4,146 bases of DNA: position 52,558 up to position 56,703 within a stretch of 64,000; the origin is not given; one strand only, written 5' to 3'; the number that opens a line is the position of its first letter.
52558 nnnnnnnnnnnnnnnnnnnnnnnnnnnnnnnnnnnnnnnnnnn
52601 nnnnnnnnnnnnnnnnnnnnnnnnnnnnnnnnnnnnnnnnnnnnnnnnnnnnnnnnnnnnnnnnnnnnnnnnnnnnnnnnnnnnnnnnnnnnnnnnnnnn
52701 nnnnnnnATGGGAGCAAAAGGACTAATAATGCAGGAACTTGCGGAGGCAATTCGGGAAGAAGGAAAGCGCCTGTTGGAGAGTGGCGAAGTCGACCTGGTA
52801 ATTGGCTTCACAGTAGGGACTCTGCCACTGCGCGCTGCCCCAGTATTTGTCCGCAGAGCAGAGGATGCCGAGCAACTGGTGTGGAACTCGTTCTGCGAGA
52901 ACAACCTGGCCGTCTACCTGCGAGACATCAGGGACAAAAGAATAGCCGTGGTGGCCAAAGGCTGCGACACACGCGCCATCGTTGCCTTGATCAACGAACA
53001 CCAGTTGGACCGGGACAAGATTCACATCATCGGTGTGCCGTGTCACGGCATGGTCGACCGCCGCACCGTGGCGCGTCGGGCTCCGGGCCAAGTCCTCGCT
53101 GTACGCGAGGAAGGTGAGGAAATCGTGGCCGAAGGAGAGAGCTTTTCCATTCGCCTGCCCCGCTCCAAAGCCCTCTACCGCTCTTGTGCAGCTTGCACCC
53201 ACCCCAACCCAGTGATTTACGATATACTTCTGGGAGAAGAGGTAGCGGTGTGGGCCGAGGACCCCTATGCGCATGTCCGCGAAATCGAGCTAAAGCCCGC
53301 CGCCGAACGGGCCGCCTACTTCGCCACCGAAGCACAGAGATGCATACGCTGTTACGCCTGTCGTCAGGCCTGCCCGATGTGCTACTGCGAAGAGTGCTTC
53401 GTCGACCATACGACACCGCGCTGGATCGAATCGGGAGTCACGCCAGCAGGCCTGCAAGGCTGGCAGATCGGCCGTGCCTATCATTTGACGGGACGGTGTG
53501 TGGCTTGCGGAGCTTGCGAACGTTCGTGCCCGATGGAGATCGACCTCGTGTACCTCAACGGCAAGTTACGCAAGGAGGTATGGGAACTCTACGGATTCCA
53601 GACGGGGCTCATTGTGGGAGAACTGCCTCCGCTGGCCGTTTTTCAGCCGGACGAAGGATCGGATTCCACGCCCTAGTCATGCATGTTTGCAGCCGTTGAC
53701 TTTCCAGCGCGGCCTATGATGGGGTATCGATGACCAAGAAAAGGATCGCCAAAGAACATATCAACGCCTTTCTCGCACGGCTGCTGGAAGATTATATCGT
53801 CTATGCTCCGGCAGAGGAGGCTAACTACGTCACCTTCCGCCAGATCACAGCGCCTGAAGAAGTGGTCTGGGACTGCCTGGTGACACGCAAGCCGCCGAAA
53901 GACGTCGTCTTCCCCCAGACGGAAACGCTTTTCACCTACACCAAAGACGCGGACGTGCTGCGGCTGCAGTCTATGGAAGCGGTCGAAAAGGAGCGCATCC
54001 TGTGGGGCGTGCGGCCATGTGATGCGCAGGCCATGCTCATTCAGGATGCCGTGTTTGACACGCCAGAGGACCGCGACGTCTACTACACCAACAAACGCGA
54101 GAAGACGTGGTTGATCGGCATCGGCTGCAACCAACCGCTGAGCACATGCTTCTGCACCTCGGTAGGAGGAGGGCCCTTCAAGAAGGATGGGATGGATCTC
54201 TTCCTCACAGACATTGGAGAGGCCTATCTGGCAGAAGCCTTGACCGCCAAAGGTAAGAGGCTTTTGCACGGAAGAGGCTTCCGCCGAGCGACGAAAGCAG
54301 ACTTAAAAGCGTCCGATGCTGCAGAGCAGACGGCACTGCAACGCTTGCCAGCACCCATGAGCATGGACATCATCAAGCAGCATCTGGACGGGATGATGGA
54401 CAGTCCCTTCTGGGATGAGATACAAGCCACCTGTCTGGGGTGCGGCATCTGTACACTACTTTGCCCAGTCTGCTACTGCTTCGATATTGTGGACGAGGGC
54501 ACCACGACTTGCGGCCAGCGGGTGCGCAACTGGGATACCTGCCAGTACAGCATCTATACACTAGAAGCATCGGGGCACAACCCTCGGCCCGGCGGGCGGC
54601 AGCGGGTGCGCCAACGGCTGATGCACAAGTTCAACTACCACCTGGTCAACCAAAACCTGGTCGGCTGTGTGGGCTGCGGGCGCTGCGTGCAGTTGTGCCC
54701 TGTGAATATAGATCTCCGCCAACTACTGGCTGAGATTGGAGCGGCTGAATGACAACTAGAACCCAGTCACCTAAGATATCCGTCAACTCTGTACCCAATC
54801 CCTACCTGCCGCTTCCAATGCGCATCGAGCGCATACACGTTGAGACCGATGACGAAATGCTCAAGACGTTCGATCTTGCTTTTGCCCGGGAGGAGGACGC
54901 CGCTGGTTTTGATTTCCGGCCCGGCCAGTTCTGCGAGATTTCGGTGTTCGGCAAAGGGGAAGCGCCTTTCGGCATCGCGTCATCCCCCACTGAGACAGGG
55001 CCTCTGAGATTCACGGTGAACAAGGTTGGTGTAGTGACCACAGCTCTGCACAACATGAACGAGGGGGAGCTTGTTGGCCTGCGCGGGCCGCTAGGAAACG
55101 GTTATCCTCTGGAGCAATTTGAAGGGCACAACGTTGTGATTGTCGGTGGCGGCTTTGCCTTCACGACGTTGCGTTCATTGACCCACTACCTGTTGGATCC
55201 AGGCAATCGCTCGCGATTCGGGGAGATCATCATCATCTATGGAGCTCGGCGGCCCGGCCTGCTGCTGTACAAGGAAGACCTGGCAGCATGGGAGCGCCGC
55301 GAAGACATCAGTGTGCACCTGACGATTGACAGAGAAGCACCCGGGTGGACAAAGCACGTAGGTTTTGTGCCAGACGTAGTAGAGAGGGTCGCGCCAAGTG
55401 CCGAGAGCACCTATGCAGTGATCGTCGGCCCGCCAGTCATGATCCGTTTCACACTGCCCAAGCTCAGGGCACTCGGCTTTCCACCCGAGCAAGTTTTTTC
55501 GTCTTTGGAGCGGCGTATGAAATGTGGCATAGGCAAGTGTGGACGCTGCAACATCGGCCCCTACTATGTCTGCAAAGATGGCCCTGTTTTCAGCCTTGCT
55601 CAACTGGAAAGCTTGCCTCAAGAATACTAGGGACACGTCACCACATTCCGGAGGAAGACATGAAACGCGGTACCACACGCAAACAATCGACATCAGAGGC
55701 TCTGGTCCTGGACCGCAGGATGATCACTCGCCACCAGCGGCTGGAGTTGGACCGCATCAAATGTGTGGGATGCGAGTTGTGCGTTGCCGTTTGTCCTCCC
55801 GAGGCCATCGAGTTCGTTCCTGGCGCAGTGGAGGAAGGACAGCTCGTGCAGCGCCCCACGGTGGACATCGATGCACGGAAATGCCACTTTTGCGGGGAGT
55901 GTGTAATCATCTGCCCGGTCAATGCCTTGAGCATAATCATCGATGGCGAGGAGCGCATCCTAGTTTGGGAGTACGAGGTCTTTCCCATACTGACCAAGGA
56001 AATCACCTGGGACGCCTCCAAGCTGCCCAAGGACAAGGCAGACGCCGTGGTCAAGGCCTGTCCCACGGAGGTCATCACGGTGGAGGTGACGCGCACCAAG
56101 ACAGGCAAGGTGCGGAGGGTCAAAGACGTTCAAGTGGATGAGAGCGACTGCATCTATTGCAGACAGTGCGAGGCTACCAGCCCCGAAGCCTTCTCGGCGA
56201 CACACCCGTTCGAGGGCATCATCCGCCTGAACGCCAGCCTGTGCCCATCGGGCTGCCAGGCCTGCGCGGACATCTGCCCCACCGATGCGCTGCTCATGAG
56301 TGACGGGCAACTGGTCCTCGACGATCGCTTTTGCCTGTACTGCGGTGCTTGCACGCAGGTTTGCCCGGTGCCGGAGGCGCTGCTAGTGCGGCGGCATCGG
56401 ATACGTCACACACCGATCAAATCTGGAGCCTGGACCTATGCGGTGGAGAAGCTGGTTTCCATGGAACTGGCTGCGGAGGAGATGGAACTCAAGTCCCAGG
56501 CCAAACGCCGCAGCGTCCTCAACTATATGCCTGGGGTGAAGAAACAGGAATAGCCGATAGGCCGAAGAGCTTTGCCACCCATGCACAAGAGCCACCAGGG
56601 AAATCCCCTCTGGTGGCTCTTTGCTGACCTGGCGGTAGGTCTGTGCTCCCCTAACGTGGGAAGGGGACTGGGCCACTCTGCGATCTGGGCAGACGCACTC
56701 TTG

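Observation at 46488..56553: AOR-family pterin enzyme linked to a Sec-HdrA/MvhD fusion and an Flx/sulfhydrogenase-type NAD(P)H module, with no HdrB: candidate electron-bifurcating oxidoreductase of unknown composition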

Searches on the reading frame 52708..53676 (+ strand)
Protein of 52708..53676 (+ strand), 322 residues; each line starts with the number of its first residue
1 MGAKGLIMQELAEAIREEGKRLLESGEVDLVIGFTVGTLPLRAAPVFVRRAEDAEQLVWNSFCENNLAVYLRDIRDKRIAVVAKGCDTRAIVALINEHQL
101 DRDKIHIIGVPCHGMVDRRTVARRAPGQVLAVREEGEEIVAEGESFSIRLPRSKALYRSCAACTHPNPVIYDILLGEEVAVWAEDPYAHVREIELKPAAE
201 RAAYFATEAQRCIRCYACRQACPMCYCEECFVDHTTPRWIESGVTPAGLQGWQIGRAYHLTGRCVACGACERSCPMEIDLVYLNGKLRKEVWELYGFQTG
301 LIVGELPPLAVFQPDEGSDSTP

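Call 6: search_protein_families(library=pfam, proteins=[window:52708-53676:+], max_evalue=0.001)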
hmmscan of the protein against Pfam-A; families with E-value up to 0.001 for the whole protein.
window:52708-53676:+ (322 aa): 6 families
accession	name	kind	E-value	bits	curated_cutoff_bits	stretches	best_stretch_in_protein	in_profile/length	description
PF13183.11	Fer4_8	-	1.7e-07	32.1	27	1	208-278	1-68/68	4Fe-4S dicluster domain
PF12797.12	Fer4_2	-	6.6e-07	29.3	24.5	1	206-223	4-21/22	4Fe-4S binding domain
PF00037.32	Fer4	-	2e-05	24.7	21.1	1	261-277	5-21/24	4Fe-4S binding domain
PF13187.11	Fer4_9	-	2.3e-05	24.7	27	0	211-277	1-50/52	4Fe-4S dicluster domain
PF13534.11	Fer4_17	-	0.00013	22.9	22.2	1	211-279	1-61/61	4Fe-4S dicluster domain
PF04432.18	FrhB_FdhB_C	-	0.00046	20.5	23.3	0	77-122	2-48/150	Coenzyme F420 hydrogenase/dehydrogenase, beta subunit C terminus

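Call 7: search_protein_families(library=ncbifam, proteins=[window:52708-53676:+], max_evalue=0.00001)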
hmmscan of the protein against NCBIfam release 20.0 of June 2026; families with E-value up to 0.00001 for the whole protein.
window:52708-53676:+ (322 aa): 1 family
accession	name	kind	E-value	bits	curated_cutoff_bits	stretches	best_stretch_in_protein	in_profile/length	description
NF058577.1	FdxA_fam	equivalog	2.3e-06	27.7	65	0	257-277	2-22/52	4Fe-4S ferredoxin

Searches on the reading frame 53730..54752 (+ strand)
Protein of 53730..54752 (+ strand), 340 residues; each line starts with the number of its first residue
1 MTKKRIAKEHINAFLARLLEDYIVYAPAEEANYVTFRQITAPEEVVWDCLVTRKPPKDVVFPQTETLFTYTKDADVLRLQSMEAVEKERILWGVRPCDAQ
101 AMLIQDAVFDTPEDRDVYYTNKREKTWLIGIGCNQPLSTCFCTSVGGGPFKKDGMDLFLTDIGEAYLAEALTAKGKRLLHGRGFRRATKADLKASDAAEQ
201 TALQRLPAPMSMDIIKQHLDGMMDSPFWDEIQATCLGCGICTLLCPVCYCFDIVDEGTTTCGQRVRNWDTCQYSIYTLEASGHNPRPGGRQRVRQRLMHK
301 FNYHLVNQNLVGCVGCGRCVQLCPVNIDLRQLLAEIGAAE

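Call 6: search_protein_families(library=pfam, proteins=[window:53730-54752:+], max_evalue=0.001)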
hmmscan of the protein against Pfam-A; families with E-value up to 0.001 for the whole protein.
window:53730-54752:+ (340 aa): 12 families
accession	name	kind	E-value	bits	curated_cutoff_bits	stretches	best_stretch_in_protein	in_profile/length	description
PF17179.9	Fer4_22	-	8.8e-30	103.9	27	1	234-327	1-95/95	4Fe-4S dicluster domain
PF12797.12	Fer4_2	-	1.6e-06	28.1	24.5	0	233-247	8-22/22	4Fe-4S binding domain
PF13183.11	Fer4_8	-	5.2e-06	27.4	27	1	234-327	4-68/68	4Fe-4S dicluster domain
PF13187.11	Fer4_9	-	8.2e-06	26.2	27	0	301-326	34-50/52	4Fe-4S dicluster domain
PF13237.11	Fer4_10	-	1.3e-05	25.5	25.5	0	308-325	4-21/53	4Fe-4S dicluster domain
PF25160.1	LdpA_Fe-S-bd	-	1.4e-05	25.2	27.6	0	312-326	27-41/49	LdpA Fe-S cluster-binding domain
PF12838.12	Fer4_7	-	1.7e-05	25.6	27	0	234-327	1-52/52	4Fe-4S dicluster domain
PF00037.32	Fer4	-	2e-05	24.7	21.1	0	313-326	8-21/24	4Fe-4S binding domain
PF14697.11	Fer4_21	-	5.6e-05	23.6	35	0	312-325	40-53/59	4Fe-4S dicluster domain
PF13746.11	Fer4_18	-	0.00016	22.3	27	1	296-332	44-80/114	4Fe-4S dicluster domain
PF12798.12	Fer4_3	-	0.0003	21.8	27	0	313-327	1-15/15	4Fe-4S binding domain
PF13484.11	Fer4_16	-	0.00071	20.7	30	0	313-326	2-15/66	4Fe-4S double cluster binding domain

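Call 7: search_protein_families(library=ncbifam, proteins=[window:53730-54752:+], max_evalue=0.00001)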
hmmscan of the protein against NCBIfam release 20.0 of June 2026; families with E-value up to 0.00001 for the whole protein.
window:53730-54752:+ (340 aa): 4 families
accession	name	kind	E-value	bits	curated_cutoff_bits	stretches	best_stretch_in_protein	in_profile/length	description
NF040833.1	sulfhyd_HydB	equivalog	3.1e-54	184.2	750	1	4-334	4-333/367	NADPH-dependent hydrogenase/sulfhydrogenase 1 subunit beta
NF040829.1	sulfhyd_ShyB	equivalog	1.2e-51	175.7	690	1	5-336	5-329/334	NAD(P)-dependent hydrogenase/sulfhydrogenase 2 subunit beta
TIGR02910.1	sulfite_red_A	equivalog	1.3e-45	156.2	323.15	1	5-335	4-325/334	anaerobic sulfite reductase subunit AsrA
NF038196.1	ferrodoxin_EFR1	subfamily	4.7e-06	26.8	75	0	312-326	185-199/242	EFR1 family ferrodoxin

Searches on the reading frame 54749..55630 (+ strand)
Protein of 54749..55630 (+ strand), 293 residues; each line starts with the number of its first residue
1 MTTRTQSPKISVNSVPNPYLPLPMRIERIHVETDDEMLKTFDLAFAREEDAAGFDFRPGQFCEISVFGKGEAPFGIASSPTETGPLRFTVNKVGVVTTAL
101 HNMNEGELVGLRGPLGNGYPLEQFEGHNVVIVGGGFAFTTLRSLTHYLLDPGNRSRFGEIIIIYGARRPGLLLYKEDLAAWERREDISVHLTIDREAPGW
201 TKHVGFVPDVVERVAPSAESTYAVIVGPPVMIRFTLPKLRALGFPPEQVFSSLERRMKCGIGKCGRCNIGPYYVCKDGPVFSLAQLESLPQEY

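Call 6: search_protein_families(library=pfam, proteins=[window:54749-55630:+], max_evalue=0.001)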
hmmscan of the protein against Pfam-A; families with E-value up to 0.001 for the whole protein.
window:54749-55630:+ (293 aa): 3 families
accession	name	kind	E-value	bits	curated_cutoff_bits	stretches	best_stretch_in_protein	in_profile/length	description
PF10418.14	DHODB_Fe-S_bind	-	1.3e-10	41.2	23.9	1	254-286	1-40/41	Iron-sulfur cluster binding domain of dihydroorotate dehydrogenase B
PF00175.26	NAD_binding_1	-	2e-10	41.7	22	1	132-235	2-107/109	Oxidoreductase NAD-binding domain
PF00970.30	FAD_binding_6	-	0.00028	21.6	21.1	1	43-117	17-96/99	Oxidoreductase FAD-binding domain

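Call 7: search_protein_families(library=ncbifam, proteins=[window:54749-55630:+], max_evalue=0.00001)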
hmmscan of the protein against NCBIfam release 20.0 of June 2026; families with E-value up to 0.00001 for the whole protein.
window:54749-55630:+ (293 aa): 19 families
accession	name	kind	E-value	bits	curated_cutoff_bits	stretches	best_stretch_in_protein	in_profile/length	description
NF006220.0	PRK08345.1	subfamily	1.6e-66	224.6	395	1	17-284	6-285/294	cytochrome-c3 hydrogenase subunit gamma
TIGR02911.1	sulfite_red_B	equivalog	1.6e-54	184.8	288.6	1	19-285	3-255/261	anaerobic sulfite reductase subunit AsrB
NF040830.1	sulfhyd_ShyC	equivalog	2.1e-53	181.4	600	1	17-283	2-278/288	NAD(P)-dependent hydrogenase/sulfhydrogenase 2 subunit gamma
NF040835.1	sulfhyd_HydG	equivalog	2.4e-51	174.7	650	1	12-290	8-288/292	NADPH-dependent hydrogenase/sulfhydrogenase 1 subunit gamma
NF000796.0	PRK00054.1-1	equivalog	1.1e-38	133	224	1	53-287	26-236/254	dihydroorotate dehydrogenase electron transfer subunit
NF004862.0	PRK06222.1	subfamily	1e-21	77.7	220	1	56-282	28-244/281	sulfide/dihydroorotate dehydrogenase-like FAD/NAD-binding protein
NF009414.0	PRK12778.1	equivalog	3.7e-20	71.8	1103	1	56-285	28-247/752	bifunctional dihydroorotate dehydrogenase B NAD binding subunit/NADPH-dependent glutamate synthase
NF000799.0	PRK00054.1-4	equivalog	1.1e-19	70.5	314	1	57-284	34-254/258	dihydroorotate dehydrogenase electron transfer subunit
NF000798.0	PRK00054.1-3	equivalog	7.3e-18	65.1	219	1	54-282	29-238/244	dihydroorotate dehydrogenase electron transfer subunit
NF058606.1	GlBtMonoRdsGbcB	equivalog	1.5e-12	47.1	500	1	39-244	29-237/362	glycine betaine monooxygenase reductase subunit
NF000797.0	PRK00054.1-2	equivalog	3.6e-12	46.1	270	1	93-284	82-263/267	dihydroorotate dehydrogenase electron transfer subunit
NF005963.0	PRK08051.1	equivalog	6.6e-12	45.2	230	1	52-236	27-211/233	NAD(P)H-flavin reductase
NF045803.1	MethMoxFADbindMmoC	equivalog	1.7e-11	43.5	500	1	47-251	131-337/343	aromatic/alkene monooxygenase hydroxylase FAD-binding subunit MmoC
NF009415.0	PRK12779.1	equivalog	1e-10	40.2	1519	1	57-269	678-893/944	putative bifunctional glutamate synthase subunit beta/2-polyprenylphenol hydroxylase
NF040810.1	BenC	equivalog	1.8e-09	37.2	430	1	40-248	119-324/333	benzoate 1,2-dioxygenase electron transfer component BenC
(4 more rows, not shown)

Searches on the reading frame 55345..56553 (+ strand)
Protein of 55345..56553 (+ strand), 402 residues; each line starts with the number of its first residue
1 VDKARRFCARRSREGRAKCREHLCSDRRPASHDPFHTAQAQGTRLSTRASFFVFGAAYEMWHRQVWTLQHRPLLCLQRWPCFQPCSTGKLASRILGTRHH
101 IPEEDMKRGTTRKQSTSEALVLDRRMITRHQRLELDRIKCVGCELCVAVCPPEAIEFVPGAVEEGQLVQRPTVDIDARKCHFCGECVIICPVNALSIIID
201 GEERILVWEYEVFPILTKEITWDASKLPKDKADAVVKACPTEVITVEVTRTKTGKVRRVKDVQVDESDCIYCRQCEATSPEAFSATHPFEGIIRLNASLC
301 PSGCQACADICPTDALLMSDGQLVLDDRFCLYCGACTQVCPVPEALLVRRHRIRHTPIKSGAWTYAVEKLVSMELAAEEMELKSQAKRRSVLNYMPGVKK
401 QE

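Call 6: search_protein_families(library=pfam, proteins=[window:55345-56553:+], max_evalue=0.001)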
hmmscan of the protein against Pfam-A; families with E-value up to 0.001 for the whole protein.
window:55345-56553:+ (402 aa): 14 families
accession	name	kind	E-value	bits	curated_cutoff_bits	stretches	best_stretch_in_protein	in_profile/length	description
PF00037.32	Fer4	-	1e-23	82.5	21.1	2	174-195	2-23/24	4Fe-4S binding domain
PF12838.12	Fer4_7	-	2.6e-23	82.7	27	3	139-194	1-52/52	4Fe-4S dicluster domain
PF13237.11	Fer4_10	-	1.9e-16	60.2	25.5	2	135-191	4-53/53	4Fe-4S dicluster domain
PF14697.11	Fer4_21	-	3e-15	56.5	35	2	129-156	30-58/59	4Fe-4S dicluster domain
PF13187.11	Fer4_9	-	2.9e-13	50.1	27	2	139-194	1-51/52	4Fe-4S dicluster domain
PF12837.12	Fer4_6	-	1.8e-10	40.7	25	1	173-195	2-24/24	4Fe-4S binding domain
PF25160.1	LdpA_Fe-S-bd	-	2.9e-09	37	27.6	1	300-342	1-40/49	LdpA Fe-S cluster-binding domain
PF13484.11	Fer4_16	-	2.6e-08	34.9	30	0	139-193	1-66/66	4Fe-4S double cluster binding domain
PF12797.12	Fer4_2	-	8e-08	32.2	24.5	0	135-151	5-21/22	4Fe-4S binding domain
PF13534.11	Fer4_17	-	7e-06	26.9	22.2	0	329-351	1-23/61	4Fe-4S dicluster domain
PF13183.11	Fer4_8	-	1.9e-05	25.5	27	0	139-193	4-67/68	4Fe-4S dicluster domain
PF13459.11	Fer4_15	-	5.5e-05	24.2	22.4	0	134-156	2-23/66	4Fe-4S single cluster domain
PF13746.11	Fer4_18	-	0.0002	21.9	27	1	81-152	6-73/114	4Fe-4S dicluster domain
PF17179.9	Fer4_22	-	0.0004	21.6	27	0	130-152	71-93/95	4Fe-4S dicluster domain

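Call 7: search_protein_families(library=ncbifam, proteins=[window:55345-56553:+], max_evalue=0.00001)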
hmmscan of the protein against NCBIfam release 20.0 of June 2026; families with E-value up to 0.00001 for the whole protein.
window:55345-56553:+ (402 aa): 67 families (the best 25 are shown)
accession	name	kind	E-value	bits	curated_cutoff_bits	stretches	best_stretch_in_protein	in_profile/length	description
NF042909.1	FMH_DH_FwdF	exception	2.3e-40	138.8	375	2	125-280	2-151/336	tungsten-dependent formylmethanofuran dehydrogenase subunit FwdF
TIGR01971.1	NuoI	subfamily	4.1e-25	87.7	113.05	2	118-197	21-100/121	NADH-quinone oxidoreductase, chain I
NF006221.0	PRK08348.1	subfamily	7.5e-19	67.8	124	1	132-197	38-94/136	NADH-plastoquinone oxidoreductase subunit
NF040612.1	F420_dehyd_FpoI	exception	9.2e-19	67.6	180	1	125-212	28-116/135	F420H2 dehydrogenase subunit FpoI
NF045874.1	Vhu_polyferre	exception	1.2e-17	63.7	600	2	302-348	131-176/381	F420-non-reducing hydrogenase associated-polyferredoxin VhuB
TIGR02179.1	PorD_KorD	subfamily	5.5e-17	61.6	60.05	2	248-319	7-75/78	2-oxoacid:acceptor oxidoreductase, delta subunit, pyruvate/2-ketoisovalerate family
NF004538.0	PRK05888.1-4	equivalog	4.2e-16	59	135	1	131-195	54-117/162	NADH-quinone oxidoreductase subunit NuoI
NF004541.0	PRK05888.2-2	equivalog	2.6e-15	56.7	217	2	283-347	46-112/168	NADH-quinone oxidoreductase subunit NuoI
NF009053.0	PRK12387.1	subfamily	2.7e-15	56.6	204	0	175-211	35-71/180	formate hydrogenlyase complex iron-sulfur subunit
NF004537.0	PRK05888.1-3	equivalog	3.1e-15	56.2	163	1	106-198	34-133/204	NADH-quinone oxidoreductase subunit NuoI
NF004539.0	PRK05888.1-5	equivalog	3.3e-15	56.1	225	1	137-195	60-117/162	NADH-quinone oxidoreductase subunit NuoI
NF058577.1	FdxA_fam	equivalog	6.7e-15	55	65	1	304-342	12-50/52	4Fe-4S ferredoxin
NF040864.1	HgcB_ferredoxin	equivalog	6.2e-14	51.6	99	2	131-197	7-63/93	mercury methylation ferredoxin HgcB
TIGR00403.1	ndhI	equivalog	1.3e-12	47.7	302.35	1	91-198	18-122/183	NAD(P)H-quinone oxidoreductase subunit I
NF004543.0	PRK05888.2-5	equivalog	1.5e-12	47.5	243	1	135-198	56-118/217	NADH-quinone oxidoreductase subunit NuoI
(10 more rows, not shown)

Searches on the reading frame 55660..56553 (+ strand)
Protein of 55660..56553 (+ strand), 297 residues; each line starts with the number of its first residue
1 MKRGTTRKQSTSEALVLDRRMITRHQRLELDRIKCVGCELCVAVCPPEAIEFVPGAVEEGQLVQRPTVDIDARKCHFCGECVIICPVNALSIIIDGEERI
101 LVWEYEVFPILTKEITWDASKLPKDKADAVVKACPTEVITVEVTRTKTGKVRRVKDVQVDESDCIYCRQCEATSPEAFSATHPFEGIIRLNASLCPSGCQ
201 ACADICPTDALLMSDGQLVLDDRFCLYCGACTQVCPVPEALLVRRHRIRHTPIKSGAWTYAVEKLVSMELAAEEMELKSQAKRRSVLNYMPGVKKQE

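Call 63: search_solved_structures(query=window:55660-56553:+, max_evalue=0.000001)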
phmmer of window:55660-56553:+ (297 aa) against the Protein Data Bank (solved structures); distinct sequences matched with E-value up to 0.000001: 41.
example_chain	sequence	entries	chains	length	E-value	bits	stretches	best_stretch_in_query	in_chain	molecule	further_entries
7bkb_K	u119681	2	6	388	8.5e-42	146.6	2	29-264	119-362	Formylmethanofuran dehydrogenase, subunit F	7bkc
5t5i_F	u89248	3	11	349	2.4e-32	115.6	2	159-266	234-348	Tungsten formylmethanofuran dehydrogenase subunit fwdF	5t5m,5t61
9sw6_H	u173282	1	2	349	1.5e-31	113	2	158-266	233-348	Tungsten formylmethanofuran dehydrogenase, subunit F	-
9sfi_T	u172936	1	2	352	3.9e-28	101.8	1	23-96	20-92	4Fe-4S ferredoxin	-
9sfi_O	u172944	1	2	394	1.9e-17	66.7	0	29-92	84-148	Ferredoxin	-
9sw6_G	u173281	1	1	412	2.2e-16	63.2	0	34-92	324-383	Polyferredoxin protein MvhB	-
7ar7_I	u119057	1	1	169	3e-09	39.8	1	30-90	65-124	NADH dehydrogenase [ubiquinone] iron-sulfur protein 8-A, mitochondrial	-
6u8y_N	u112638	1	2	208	3.4e-09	39.6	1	30-94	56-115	NADH dehydrogenase subunit I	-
8qby_I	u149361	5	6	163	3.5e-09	39.6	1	32-90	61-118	NADH-quinone oxidoreductase subunit I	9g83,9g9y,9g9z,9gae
9f5x_G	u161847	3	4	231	4.8e-09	39.1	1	31-90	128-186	NADH:ubiquinone oxidoreductase subunit 8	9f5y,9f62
7a23_D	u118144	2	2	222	5.3e-09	39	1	31-90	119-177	TYKY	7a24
7aqr_I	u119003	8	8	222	5.3e-09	39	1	31-90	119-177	NADH dehydrogenase [ubiquinone] iron-sulfur protein 8-A, mitochondrial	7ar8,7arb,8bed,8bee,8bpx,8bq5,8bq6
7arc_I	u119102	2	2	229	5.5e-09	38.9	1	31-90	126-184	TYKY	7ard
6x89_S8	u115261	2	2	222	7.1e-09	38.6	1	31-90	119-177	NADH dehydrogenase [ubiquinone] iron-sulfur protein 8, mitochondrial | NDUS8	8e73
5lc5_I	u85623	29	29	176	1.4e-08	37.7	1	32-90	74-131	NADH dehydrogenase [ubiquinone] iron-sulfur protein 8, mitochondrial | Mitochondrial complex I, TYKY subunit | NADH:ubiquinone oxidoreductase core subunit S8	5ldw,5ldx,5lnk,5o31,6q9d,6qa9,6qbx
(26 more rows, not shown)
